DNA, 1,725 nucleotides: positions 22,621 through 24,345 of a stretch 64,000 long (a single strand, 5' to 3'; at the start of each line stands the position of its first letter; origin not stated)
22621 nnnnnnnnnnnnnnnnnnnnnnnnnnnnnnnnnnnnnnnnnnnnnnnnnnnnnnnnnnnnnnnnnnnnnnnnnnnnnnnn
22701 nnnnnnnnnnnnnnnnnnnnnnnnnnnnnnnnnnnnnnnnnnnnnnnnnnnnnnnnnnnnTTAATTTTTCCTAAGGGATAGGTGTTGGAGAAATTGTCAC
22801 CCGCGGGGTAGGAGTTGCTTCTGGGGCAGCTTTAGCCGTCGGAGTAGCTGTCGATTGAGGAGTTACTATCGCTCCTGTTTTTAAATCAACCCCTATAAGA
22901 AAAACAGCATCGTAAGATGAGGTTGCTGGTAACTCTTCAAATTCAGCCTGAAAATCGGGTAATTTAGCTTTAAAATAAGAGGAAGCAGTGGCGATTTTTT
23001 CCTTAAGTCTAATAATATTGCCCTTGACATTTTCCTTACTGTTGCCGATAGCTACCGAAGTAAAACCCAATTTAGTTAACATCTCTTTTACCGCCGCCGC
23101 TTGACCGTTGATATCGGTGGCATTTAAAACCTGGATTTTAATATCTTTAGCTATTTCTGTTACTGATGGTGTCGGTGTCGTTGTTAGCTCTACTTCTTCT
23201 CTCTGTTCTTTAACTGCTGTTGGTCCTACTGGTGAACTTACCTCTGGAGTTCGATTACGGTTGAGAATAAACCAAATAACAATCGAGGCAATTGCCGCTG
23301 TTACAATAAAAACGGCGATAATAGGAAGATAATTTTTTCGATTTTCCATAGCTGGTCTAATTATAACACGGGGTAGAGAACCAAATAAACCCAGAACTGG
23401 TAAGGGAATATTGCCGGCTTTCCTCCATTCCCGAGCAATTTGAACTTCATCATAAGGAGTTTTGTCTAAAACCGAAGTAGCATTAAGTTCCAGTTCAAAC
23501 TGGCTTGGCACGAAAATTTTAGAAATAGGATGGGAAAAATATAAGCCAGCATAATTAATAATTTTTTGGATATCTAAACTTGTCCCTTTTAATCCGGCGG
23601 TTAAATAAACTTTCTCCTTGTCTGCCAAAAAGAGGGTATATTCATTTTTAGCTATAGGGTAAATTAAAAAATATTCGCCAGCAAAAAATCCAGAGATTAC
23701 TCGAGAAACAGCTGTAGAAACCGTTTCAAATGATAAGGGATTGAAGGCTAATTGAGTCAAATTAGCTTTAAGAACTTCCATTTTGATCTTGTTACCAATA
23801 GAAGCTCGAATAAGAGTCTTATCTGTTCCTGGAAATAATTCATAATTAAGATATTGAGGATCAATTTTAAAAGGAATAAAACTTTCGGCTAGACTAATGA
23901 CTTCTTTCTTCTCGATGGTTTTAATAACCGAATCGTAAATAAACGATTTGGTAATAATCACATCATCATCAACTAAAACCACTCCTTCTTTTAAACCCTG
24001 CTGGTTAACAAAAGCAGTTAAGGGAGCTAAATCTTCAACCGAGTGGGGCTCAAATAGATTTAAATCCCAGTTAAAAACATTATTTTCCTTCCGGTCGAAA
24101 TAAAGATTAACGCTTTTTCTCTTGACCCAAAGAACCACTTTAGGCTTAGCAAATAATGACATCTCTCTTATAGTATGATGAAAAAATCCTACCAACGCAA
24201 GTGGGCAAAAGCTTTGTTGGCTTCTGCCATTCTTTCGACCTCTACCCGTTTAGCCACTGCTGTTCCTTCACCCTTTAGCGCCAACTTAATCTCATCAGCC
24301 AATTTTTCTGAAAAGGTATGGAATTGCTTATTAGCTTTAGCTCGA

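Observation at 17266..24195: The str operon (rpsL-rpsG ... fusA-tuf) is split by a 7-kb mixed-strand insertion carrying dTDP-rhamnose genes and accessory genes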

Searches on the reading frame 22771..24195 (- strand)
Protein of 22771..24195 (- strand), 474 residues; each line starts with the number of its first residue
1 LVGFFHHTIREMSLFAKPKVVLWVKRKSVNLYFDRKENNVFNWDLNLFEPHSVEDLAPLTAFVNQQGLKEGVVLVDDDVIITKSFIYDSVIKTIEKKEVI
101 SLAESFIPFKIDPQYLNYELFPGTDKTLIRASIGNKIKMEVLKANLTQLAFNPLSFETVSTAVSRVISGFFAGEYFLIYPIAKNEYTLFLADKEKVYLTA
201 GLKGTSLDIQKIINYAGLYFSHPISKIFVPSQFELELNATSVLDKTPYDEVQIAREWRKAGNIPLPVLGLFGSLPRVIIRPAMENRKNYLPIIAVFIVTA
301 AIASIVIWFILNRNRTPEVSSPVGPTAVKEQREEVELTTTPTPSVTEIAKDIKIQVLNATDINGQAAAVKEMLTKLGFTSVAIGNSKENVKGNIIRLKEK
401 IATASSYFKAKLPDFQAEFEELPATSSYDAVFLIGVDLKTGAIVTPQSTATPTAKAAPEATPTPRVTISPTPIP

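Call 4: search_protein_families(library=pfam, proteins=[window:22771-24195:-], max_evalue=0.01)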
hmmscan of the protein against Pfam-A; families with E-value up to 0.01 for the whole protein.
window:22771-24195:- (474 aa): 1 family
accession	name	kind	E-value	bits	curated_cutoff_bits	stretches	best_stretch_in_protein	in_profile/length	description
PF13399.11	LytR_C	-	1.2e-08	36.2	22.2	1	351-413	1-63/86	LytR cell envelope-related transcriptional attenuator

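Call 10: search_protein_families(library=ncbifam, proteins=[window:22771-24162:-], max_evalue=0.01)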
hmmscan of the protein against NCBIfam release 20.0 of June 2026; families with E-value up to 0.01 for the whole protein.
window:22771-24162:- (463 aa): 2 families
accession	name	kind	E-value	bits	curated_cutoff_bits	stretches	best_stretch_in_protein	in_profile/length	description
NF035953.1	integrity_Cei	equivalog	1.3e-09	38.1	150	1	275-371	9-111/212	envelope integrity protein Cei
NF045509.1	CellDiv_HetF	equivalog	0.0012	17.2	1200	1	272-365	558-648/836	cell division protein HetF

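Call 18: find_homologous_proteins(query=window:22771-24162:-, max_evalue=0.001)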
Query window:22771-24162:- (463 aa): 298 proteins with E <= 0.001 among 8000 candidates; the best 120 are listed.
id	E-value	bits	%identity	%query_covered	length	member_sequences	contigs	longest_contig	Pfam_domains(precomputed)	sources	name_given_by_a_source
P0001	4.5e-295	996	99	100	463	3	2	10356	PF13399.12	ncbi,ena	-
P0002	8.8e-182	623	66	96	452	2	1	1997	PF13399.12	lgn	-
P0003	5.7e-176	604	64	95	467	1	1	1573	PF13399.12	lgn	-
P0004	5.3e-166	571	59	99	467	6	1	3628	PF13399.12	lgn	-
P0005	1.1e-156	540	57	93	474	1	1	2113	PF13399.12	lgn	-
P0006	7.9e-154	531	54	100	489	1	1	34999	PF13399.12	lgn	-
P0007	3.6e-151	522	53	100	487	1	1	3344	PF13399.12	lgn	-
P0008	5.6e-138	479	50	99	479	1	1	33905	PF13399.12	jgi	jgi:hypothetical protein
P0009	3.4e-133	463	52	95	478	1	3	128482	PF13399.12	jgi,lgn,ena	-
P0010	3.6e-133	463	51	100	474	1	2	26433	PF13399.12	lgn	-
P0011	1.1e-132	461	50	100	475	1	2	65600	PF13399.12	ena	-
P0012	1.2e-132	461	53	93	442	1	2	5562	PF13399.12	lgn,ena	-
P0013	2.3e-132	460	51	93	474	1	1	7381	PF13399.12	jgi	-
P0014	5.7e-132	459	52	92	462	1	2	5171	PF13399.12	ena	-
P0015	1.0e-131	458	49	99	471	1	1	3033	PF13399.12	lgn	-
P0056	1.1e-120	422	48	93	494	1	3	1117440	PF13399.12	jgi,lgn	jgi:hypothetical protein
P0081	9.0e-117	409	49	92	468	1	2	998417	PF13399.12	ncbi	ncbi:MAG: LytR C-terminal domain-containing protein [Microgenomates group bacterium]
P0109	2.9e-114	401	48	94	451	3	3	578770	PF13399.12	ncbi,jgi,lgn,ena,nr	ncbi:MAG TPA: LytR C-terminal domain-containing protein [Candidatus Woesebacteria bacterium]|nr:LytR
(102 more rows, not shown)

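Call 19: find_encoding_contigs(protein=P0081, flank=10000, max_places=1)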
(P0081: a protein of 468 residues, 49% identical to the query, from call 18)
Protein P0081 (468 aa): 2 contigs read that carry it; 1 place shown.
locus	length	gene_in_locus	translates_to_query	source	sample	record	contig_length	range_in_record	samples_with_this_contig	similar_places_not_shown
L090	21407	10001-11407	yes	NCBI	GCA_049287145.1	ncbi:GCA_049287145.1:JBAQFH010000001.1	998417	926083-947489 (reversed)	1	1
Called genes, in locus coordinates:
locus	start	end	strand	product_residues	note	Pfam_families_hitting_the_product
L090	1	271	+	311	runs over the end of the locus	PF10646:Germane (weak)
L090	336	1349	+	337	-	-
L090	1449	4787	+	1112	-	PF04563:RNA_pol_Rpb2_1 (faint), PF04561:RNA_pol_Rpb2_2, PF04565:RNA_pol_Rpb2_3, PF10385:RNA_pol_Rpb2_45, PF00562:RNA_pol_Rpb2_6, PF04560:RNA_pol_Rpb2_7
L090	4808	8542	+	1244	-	PF04997:RNA_pol_Rpb1_1, PF00623:RNA_pol_Rpb1_2, PF04983:RNA_pol_Rpb1_3, PF04998:RNA_pol_Rpb1_5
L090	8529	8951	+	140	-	PF00164:Ribosom_S12_S23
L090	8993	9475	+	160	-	PF00177:Ribosomal_S7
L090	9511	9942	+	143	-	-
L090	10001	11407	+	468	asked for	PF13399:LytR_C (weak)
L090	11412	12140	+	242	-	PF00483:NTP_transferase, PF12804:NTP_transf_3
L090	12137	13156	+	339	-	PF01073:3Beta_HSD, PF01370:Epimerase, PF02719:Polysacc_synt_2, PF04321:RmlD_sub_bind, PF07993:NAD_binding_4, PF16363:GDP_Man_Dehyd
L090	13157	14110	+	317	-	PF01370:Epimerase, PF02719:Polysacc_synt_2 (weak), PF04321:RmlD_sub_bind, PF16363:GDP_Man_Dehyd, PF07993:NAD_binding_4 (weak)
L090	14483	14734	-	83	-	-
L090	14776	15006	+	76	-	-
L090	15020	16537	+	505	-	-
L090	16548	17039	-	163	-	PF06185:YecM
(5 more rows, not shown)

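Call 20: find_encoding_contigs(protein=P0109, flank=10000, max_places=1)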
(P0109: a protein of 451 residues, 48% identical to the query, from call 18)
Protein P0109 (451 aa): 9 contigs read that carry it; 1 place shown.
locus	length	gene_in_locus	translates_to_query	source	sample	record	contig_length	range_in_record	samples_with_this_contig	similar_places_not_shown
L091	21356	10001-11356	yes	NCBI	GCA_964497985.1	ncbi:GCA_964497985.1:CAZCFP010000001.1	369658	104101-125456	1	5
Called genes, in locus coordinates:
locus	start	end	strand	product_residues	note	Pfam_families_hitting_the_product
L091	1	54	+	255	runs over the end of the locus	-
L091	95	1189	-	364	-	PF00919:UPF0004, PF04055:Radical_SAM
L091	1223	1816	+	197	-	PF00093:VWC (faint), PF23334:VWC2L_2nd (weak), PF05375:Pacifastin_I (weak)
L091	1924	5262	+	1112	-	PF04561:RNA_pol_Rpb2_2, PF04565:RNA_pol_Rpb2_3, PF10385:RNA_pol_Rpb2_45 (weak), PF00562:RNA_pol_Rpb2_6, PF04560:RNA_pol_Rpb2_7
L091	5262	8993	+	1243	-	PF04997:RNA_pol_Rpb1_1, PF00623:RNA_pol_Rpb1_2, PF04983:RNA_pol_Rpb1_3, PF04998:RNA_pol_Rpb1_5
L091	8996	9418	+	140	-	PF00164:Ribosom_S12_S23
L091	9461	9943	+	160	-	PF00177:Ribosomal_S7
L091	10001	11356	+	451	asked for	PF13399:LytR_C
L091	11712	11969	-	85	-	-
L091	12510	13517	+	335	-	PF01073:3Beta_HSD, PF01370:Epimerase, PF02719:Polysacc_synt_2, PF04321:RmlD_sub_bind, PF07993:NAD_binding_4, PF16363:GDP_Man_Dehyd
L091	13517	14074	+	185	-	PF00908:dTDP_sugar_isom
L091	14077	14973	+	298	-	PF01370:Epimerase, PF04321:RmlD_sub_bind, PF01073:3Beta_HSD (weak), PF16363:GDP_Man_Dehyd, PF07993:NAD_binding_4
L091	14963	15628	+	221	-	-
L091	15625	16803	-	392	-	PF01266:DAO (weak), PF01593:Amino_oxidase, PF13450:NAD_binding_8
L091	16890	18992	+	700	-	PF00009:GTP_EFTU, PF22042:EF-G_D2, PF03144:GTP_EFTU_D2, PF14492:EFG_III, PF16658:RF3_C (faint), PF03764:EFG_IV, PF00679:EFG_C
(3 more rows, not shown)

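Call 21: find_encoding_contigs(protein=P0056, flank=10000, max_places=1)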
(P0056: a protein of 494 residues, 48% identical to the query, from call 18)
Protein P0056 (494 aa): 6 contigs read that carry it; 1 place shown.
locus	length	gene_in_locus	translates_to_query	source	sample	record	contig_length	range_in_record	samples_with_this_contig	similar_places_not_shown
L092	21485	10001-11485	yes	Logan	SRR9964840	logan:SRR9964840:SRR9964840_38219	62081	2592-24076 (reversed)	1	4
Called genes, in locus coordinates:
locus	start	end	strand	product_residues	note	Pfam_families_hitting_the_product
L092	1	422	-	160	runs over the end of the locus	PF19077:Big_13 (weak)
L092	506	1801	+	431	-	PF23334:VWC2L_2nd (weak), PF18933:PsbP_2 (weak)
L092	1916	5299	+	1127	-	PF04563:RNA_pol_Rpb2_1 (faint), PF04561:RNA_pol_Rpb2_2, PF04565:RNA_pol_Rpb2_3, PF10385:RNA_pol_Rpb2_45, PF00562:RNA_pol_Rpb2_6, PF04560:RNA_pol_Rpb2_7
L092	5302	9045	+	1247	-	PF04997:RNA_pol_Rpb1_1, PF00623:RNA_pol_Rpb1_2, PF04983:RNA_pol_Rpb1_3, PF04998:RNA_pol_Rpb1_5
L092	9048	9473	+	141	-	PF00164:Ribosom_S12_S23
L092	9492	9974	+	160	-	PF00177:Ribosomal_S7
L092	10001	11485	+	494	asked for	PF13399:LytR_C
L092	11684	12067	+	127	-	-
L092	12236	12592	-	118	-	-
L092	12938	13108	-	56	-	-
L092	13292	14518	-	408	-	-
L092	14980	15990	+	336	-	PF01073:3Beta_HSD, PF01370:Epimerase, PF02719:Polysacc_synt_2, PF04321:RmlD_sub_bind, PF07993:NAD_binding_4, PF13460:NAD_binding_10, PF16363:GDP_Man_Dehyd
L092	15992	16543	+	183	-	PF00908:dTDP_sugar_isom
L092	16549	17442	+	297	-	PF01073:3Beta_HSD, PF01370:Epimerase, PF04321:RmlD_sub_bind, PF16363:GDP_Man_Dehyd, PF07993:NAD_binding_4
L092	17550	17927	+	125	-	-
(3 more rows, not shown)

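Call 32: search_protein_families(library=phrogs, proteins=[window:22771-24162:-], max_evalue=0.01)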
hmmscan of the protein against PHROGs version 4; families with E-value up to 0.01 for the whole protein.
window:22771-24162:- (463 aa): 0 families

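Call 38: predict_structure(alignment_id=A1)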
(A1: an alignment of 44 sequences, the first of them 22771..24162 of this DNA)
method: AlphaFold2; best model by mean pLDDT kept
length: 463 residues; sequences in the alignment: 44
mean_pLDDT: 82.1   pTM: 0.57
mean pLDDT of the five models: 82.1, 81.9, 81.0, 80.8, 80.6
residues with pLDDT >= 90: 279; 70-90: 94; 50-70: 14; < 50: 76
segments of 3 or more residues with pLDDT < 50: 263-275, 304-332, 431-462
pLDDT, mean of each block of 10 residues (from residue 1): 70 96 89 96 95 93 96 94 96 94 96 93 97 96 96 93 95 94 95 93 91 95 90 94 90 93 42 52 87 86 48 34 36 71 91 86 92 89 92 88 89 92 80 38 35 39 45
secondary structure, 60 per line:
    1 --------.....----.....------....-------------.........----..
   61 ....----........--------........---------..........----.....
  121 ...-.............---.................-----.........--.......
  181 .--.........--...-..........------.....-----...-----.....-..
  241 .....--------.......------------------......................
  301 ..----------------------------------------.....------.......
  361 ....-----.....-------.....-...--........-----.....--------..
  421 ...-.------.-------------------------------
elements in order: E9-13 E18-22 E29-32 H46-54 E59-64 E69-76 H85-92 E105-111 E116-123 H125-137 E141-147 H148-157 E163-171 E174-181 E184-192 E195-197 H199-208 E215-219 E225-227 E233-237 H239-245 H254-260 H279-302 E343-347 H354-364 E370-374 E382-386 H393-400 E406-410 E419-423

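Call 42: find_related_loci(query=A1, collection=metagenome_contigs, flank=10000)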
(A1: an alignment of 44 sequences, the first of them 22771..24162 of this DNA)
Query A1 (463 aa) in metagenome_contigs; peptide patterns used: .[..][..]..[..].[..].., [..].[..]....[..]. (x = any residue, [..] = any of these).
327 stretches matched a pattern; 152 encode a relative of the query (tblastn E <= 1e-3); the best 80 are kept; 80 distinct loci.
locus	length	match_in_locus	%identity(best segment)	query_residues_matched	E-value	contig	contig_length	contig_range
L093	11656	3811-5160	64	1-461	0e+0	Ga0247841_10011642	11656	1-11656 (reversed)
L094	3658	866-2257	61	1-460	5e-171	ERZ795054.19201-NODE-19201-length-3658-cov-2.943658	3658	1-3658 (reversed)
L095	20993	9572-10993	49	1-463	8e-137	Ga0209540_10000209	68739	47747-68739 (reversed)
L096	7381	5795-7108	51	1-430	1e-136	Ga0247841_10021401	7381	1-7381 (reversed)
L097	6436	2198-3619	49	1-463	1e-135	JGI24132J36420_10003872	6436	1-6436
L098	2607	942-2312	52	1-442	3e-142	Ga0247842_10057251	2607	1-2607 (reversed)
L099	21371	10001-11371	52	1-442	8e-135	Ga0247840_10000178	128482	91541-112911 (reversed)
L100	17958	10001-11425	49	1-463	1e-133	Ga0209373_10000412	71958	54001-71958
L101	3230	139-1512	48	1-452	2e-138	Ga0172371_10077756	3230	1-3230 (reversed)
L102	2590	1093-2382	50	1-427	5e-140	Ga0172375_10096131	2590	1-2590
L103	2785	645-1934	50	1-427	2e-139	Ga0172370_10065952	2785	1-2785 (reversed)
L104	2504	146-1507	48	1-442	3e-140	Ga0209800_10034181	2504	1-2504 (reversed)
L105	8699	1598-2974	48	1-446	2e-130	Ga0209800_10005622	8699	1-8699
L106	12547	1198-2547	49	1-443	2e-129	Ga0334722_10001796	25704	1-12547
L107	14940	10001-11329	51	1-430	1e-127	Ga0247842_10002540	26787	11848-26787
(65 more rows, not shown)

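Call 59: search_solved_structures(query=A1, max_evalue=1)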
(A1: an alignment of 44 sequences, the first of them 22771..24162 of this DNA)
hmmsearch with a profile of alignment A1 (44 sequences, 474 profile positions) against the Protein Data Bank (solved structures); distinct sequences matched with E-value up to 1: 2.
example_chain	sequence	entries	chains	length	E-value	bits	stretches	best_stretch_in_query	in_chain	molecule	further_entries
6q10_A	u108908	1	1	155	0.027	16.3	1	348-382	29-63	MymaA.19257.a.B3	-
2m5y_A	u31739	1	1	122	0.22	13.3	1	327-383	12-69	Putative tuberculin related peptide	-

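Call 65: search_protein_families(library=pfam, proteins=[L093:7302-7901:+, L093:7934-9313:+, L093:5195-5545:+, L093:4845-5297:-], max_evalue=0.001)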
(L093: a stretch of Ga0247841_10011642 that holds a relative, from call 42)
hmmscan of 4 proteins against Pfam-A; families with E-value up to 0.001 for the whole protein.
L093:7302-7901:+ (199 aa): 0 families

L093:7934-9313:+ (459 aa): 0 families

L093:5195-5545:+ (116 aa): 0 families

L093:4845-5297:- (150 aa): 0 families
